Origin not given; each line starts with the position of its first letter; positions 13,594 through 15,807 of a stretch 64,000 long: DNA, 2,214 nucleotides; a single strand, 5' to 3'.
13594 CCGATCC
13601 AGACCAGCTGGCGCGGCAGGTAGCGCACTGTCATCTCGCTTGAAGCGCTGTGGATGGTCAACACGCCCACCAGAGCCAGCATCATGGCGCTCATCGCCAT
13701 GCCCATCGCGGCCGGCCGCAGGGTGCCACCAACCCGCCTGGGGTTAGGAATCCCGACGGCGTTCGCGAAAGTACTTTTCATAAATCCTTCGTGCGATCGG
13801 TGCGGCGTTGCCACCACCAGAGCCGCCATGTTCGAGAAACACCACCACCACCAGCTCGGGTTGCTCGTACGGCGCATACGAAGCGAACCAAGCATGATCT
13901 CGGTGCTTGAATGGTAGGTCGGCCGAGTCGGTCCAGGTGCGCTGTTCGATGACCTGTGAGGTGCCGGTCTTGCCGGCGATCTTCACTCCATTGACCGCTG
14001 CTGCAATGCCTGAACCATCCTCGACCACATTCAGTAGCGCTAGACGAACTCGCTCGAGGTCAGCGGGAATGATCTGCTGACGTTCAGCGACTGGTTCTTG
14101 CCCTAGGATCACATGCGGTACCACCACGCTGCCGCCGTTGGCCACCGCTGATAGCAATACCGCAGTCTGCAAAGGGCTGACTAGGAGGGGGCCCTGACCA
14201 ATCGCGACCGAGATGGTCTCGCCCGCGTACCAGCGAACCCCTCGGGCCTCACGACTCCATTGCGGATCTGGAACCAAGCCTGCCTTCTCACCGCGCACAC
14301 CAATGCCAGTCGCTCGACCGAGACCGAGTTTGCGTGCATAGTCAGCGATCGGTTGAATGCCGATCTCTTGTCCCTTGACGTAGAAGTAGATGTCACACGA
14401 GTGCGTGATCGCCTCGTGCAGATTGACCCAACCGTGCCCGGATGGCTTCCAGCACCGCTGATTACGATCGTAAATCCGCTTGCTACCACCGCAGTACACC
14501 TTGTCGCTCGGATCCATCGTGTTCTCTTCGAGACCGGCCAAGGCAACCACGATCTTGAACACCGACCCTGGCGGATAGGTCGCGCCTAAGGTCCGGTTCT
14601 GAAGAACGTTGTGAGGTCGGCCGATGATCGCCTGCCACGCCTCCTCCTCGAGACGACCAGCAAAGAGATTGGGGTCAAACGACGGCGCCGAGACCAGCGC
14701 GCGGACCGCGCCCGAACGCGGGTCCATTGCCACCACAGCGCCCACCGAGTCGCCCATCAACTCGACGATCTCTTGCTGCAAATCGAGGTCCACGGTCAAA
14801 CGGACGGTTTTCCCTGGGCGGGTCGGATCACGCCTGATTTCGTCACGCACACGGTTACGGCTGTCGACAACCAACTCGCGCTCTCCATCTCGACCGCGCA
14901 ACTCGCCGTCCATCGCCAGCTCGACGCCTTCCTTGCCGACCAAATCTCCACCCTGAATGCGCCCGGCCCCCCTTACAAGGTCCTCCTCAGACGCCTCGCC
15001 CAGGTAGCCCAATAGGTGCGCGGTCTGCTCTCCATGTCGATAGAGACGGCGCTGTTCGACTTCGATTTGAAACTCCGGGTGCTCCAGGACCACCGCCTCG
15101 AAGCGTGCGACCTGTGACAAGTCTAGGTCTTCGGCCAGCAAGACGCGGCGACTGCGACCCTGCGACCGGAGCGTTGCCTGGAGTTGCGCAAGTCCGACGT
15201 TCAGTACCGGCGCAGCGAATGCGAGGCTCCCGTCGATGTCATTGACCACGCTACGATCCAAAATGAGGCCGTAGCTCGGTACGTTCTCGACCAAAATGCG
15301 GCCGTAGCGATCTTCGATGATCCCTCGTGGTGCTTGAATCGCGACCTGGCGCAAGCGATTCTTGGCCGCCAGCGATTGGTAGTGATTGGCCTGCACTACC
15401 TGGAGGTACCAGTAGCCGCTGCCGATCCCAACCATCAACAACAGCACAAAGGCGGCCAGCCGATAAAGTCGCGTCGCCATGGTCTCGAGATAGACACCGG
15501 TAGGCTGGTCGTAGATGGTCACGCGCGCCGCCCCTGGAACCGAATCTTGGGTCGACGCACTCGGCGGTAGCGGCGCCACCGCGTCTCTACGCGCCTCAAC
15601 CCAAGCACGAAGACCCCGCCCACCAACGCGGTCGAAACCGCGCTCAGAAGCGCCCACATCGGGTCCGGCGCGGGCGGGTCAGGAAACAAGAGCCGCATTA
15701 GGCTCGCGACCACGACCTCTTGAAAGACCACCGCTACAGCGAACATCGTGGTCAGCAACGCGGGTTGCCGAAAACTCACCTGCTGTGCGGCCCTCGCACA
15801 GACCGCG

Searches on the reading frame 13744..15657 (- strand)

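Call 65: search_protein_families(library=pfam, max_evalue=0.00001, proteins=[window:13744-15657:-])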
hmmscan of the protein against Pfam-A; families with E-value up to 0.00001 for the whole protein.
window:13744-15657:- (637 aa): 2 families
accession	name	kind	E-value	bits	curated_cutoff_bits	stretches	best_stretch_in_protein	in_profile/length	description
PF00905.27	Transpeptidase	-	4.6e-66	223.5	22.1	1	306-627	1-299/299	Penicillin binding protein transpeptidase domain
PF03717.20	PBP_dimer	-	5e-33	115.5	24.4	1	107-274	2-179/180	Penicillin-binding Protein dimerisation domain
